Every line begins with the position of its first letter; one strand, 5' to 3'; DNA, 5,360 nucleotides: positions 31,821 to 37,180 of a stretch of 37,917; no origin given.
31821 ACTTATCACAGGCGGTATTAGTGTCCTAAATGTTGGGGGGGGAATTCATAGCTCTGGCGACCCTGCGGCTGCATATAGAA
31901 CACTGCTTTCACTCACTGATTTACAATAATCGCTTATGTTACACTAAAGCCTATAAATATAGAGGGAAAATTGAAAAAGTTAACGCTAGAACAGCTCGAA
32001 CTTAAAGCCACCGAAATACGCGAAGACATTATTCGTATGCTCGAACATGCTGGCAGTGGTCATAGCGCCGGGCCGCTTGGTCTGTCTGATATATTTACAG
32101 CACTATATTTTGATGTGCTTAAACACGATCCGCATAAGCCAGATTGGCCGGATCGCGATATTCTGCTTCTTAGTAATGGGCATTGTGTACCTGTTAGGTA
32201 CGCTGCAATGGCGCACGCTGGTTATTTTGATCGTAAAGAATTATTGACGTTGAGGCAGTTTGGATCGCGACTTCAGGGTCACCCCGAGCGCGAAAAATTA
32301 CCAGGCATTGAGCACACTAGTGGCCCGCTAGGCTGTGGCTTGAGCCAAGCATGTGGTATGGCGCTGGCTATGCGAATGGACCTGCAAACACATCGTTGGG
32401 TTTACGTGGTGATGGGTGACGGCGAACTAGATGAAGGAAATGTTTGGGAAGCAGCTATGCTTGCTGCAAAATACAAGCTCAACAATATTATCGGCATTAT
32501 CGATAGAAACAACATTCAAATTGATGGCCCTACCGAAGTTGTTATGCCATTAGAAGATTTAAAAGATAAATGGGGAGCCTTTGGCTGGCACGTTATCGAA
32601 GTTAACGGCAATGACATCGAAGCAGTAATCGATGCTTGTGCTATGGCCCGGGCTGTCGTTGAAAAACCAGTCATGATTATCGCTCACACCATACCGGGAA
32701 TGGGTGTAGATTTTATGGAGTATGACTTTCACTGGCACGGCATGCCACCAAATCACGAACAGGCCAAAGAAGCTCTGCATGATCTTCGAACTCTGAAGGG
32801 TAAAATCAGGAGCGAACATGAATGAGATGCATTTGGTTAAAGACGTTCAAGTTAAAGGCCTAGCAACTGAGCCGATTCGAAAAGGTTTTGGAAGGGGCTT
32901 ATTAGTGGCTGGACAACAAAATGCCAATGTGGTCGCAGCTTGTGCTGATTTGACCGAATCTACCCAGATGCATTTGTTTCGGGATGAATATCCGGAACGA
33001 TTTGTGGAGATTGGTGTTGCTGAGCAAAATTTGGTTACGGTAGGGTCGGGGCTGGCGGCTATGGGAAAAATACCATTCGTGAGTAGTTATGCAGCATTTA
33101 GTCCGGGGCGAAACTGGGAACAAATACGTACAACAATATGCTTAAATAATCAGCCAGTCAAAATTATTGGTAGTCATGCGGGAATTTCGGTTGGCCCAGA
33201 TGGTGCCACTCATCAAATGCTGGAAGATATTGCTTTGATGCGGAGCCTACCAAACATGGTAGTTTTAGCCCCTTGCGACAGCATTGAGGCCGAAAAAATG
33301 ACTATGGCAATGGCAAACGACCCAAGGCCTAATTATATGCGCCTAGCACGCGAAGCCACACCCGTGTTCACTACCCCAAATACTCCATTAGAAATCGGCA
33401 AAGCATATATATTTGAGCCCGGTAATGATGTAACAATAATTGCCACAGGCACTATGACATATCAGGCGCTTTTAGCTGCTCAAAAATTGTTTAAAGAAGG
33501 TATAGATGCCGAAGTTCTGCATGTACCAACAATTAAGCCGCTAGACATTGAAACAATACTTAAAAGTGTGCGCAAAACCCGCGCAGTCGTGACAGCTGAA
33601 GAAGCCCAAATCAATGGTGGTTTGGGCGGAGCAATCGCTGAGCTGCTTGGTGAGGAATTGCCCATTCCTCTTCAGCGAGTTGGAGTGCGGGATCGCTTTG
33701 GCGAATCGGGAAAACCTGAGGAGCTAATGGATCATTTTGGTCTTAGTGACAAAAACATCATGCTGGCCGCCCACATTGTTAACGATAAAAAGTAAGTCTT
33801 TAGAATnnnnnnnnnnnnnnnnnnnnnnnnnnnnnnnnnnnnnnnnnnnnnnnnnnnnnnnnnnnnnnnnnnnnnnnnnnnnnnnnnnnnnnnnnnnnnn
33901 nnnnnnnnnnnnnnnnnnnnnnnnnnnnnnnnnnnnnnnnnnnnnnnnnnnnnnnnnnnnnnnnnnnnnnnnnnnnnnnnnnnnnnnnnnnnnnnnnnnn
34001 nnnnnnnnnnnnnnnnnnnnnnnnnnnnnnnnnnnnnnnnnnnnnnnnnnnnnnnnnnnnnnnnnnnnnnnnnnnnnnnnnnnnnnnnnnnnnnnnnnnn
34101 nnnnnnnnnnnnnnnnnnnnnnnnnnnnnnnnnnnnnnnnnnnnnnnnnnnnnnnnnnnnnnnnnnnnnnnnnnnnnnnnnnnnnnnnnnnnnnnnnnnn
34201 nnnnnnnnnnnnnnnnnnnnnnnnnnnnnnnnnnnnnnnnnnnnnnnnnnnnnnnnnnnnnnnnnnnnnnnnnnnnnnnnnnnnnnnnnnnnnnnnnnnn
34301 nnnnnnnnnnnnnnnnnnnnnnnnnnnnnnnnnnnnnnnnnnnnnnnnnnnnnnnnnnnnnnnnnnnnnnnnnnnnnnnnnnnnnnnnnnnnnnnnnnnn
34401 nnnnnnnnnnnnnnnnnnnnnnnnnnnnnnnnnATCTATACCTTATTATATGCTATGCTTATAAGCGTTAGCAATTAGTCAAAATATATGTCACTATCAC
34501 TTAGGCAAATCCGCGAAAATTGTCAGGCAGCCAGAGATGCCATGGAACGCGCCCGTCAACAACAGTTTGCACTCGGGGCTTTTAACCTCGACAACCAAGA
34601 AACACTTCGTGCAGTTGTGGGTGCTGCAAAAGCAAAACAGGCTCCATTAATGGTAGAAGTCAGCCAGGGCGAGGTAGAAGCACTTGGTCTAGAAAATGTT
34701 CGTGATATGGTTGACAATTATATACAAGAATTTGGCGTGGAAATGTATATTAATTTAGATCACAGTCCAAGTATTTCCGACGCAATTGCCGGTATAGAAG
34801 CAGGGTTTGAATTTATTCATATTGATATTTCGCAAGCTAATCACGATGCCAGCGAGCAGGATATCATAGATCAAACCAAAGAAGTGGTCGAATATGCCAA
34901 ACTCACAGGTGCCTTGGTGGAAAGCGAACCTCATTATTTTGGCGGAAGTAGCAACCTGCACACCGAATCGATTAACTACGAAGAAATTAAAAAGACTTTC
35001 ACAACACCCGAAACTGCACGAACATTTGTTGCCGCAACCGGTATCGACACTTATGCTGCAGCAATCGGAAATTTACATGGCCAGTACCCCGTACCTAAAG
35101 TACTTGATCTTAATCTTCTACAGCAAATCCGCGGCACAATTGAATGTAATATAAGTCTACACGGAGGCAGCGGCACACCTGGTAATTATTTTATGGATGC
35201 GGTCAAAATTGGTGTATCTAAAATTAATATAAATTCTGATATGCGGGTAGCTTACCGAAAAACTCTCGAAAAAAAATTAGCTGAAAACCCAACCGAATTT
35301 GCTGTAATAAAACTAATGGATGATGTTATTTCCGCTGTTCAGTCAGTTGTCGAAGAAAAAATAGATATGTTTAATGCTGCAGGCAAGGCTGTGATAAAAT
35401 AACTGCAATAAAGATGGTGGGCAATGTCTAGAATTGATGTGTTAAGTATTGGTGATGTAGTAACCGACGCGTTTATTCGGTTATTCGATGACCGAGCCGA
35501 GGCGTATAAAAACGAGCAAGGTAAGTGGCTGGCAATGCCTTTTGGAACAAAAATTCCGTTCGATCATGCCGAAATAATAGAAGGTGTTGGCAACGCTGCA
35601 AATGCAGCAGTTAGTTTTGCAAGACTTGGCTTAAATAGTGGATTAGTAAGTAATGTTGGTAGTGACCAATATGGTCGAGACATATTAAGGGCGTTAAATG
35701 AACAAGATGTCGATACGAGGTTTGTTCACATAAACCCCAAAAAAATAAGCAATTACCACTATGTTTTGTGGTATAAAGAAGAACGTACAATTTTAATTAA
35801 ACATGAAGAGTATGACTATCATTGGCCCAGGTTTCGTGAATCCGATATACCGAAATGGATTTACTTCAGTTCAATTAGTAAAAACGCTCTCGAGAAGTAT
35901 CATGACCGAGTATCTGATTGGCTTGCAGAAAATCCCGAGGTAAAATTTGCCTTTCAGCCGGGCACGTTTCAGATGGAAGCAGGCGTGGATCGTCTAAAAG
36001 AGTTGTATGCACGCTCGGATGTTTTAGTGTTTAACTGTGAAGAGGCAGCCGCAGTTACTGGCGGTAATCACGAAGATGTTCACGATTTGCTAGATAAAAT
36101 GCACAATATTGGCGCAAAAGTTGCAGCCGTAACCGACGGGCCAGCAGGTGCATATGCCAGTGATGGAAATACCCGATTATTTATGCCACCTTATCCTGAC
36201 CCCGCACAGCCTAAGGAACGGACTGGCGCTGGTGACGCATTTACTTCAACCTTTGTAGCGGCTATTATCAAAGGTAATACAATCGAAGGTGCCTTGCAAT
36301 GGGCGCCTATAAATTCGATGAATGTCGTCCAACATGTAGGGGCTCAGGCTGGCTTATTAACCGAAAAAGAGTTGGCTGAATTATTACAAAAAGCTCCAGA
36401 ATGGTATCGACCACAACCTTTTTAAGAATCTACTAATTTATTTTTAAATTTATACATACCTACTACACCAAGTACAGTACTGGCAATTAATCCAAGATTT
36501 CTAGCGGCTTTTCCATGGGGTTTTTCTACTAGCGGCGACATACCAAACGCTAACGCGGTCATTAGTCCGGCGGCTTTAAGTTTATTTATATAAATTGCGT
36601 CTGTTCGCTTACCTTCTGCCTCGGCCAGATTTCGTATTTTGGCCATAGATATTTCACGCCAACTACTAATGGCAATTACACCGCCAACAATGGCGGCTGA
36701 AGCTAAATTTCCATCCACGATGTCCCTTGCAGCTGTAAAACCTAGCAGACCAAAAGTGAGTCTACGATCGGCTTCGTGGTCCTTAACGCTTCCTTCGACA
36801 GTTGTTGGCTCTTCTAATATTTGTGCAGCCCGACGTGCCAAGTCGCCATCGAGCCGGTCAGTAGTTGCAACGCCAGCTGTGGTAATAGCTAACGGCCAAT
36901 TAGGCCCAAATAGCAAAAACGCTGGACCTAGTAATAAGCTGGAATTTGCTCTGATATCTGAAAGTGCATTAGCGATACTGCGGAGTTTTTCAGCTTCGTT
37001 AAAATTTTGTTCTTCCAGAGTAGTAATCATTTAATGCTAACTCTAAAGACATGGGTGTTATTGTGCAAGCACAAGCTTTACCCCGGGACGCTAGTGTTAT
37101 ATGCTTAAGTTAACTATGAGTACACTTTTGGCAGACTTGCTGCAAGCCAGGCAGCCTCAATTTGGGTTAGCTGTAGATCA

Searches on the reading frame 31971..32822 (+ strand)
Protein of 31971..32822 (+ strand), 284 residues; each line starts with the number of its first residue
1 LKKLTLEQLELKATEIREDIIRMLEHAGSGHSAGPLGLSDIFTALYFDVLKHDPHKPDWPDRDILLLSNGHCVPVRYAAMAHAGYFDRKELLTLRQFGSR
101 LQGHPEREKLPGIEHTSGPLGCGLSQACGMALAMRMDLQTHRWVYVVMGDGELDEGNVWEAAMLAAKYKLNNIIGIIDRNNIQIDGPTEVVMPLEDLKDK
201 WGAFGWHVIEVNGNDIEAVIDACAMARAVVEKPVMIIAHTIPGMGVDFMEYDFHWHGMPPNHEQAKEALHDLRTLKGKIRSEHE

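Call 72: search_protein_families(library=pfam, proteins=[window:31971-32822:+], max_evalue=0.0001)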
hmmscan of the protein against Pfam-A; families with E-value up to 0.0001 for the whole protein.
window:31971-32822:+ (284 aa): 4 families
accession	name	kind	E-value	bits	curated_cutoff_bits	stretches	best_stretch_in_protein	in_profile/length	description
PF00456.26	Transketolase_N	-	9.2e-60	202.8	22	1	16-267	9-270/334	Transketolase, thiamine diphosphate binding domain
PF00676.26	E1_dh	-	2e-14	53.7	22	1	102-236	86-220/300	Dehydrogenase E1 component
PF13292.11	DXP_synthase_N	-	1.7e-11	44.4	21.2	1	1-185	10-176/274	1-deoxy-D-xylulose-5-phosphate synthase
PF09364.15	XFP_N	-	1.1e-06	28.2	23.7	1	109-225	131-246/364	XFP N-terminal domain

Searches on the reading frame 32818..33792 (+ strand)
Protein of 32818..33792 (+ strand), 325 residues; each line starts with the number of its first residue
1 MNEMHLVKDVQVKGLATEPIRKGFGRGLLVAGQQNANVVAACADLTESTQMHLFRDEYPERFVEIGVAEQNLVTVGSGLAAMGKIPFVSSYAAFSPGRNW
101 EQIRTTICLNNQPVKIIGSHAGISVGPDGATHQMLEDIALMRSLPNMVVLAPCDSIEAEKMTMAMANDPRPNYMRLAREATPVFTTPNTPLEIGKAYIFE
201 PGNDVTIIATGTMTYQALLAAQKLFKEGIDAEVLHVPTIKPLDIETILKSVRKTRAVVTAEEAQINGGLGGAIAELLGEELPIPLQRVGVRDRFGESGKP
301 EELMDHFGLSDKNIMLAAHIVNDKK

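Call 72: search_protein_families(library=pfam, proteins=[window:32818-33792:+], max_evalue=0.0001)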
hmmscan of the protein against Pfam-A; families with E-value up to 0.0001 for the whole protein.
window:32818-33792:+ (325 aa): 3 families
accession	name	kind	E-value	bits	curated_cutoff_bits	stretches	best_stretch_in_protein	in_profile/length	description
PF02779.29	Transket_pyr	-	5.1e-37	127.6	27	1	20-181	5-172/174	Transketolase, pyrimidine binding domain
PF02780.25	Transketolase_C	-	1.6e-35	122.1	25.9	1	194-314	1-124/124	Transketolase, C-terminal domain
PF22613.1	Transketolase_C_1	-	2.1e-07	31.6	27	1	197-309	3-112/113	Transketolase-like TK C-terminal domain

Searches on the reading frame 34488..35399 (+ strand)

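Call 72: search_protein_families(library=pfam, proteins=[window:34488-35399:+], max_evalue=0.0001)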
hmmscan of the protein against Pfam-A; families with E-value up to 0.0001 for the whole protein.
window:34488-35399:+ (304 aa): 1 family
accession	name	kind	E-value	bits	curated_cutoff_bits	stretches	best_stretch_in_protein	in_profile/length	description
PF01116.26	F_bP_aldolase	-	4.3e-64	217.1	25.5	1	15-300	3-277/277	Fructose-bisphosphate aldolase class-II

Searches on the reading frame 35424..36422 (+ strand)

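Call 84: search_protein_families(library=pfam, proteins=[window:35424-36422:+], max_evalue=0.001)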
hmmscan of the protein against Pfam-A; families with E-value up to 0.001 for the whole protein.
window:35424-36422:+ (333 aa): 2 families
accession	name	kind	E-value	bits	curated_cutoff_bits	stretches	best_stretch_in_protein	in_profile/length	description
PF00294.29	PfkB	-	2e-36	126.3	25.8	1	56-311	37-299/302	pfkB family carbohydrate kinase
PF08543.17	Phos_pyr_kin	-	0.00097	19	27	0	186-294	107-224/246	Phosphomethylpyrimidine kinase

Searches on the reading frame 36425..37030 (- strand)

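Call 84: search_protein_families(library=pfam, proteins=[window:36425-37030:-], max_evalue=0.001)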
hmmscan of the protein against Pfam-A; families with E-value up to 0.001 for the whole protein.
window:36425-37030:- (202 aa): 1 family
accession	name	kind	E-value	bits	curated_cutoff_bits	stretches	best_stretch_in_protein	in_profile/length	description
PF01066.26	CDP-OH_P_transf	-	6.2e-08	33.6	22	1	19-179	3-141/152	CDP-alcohol phosphatidyltransferase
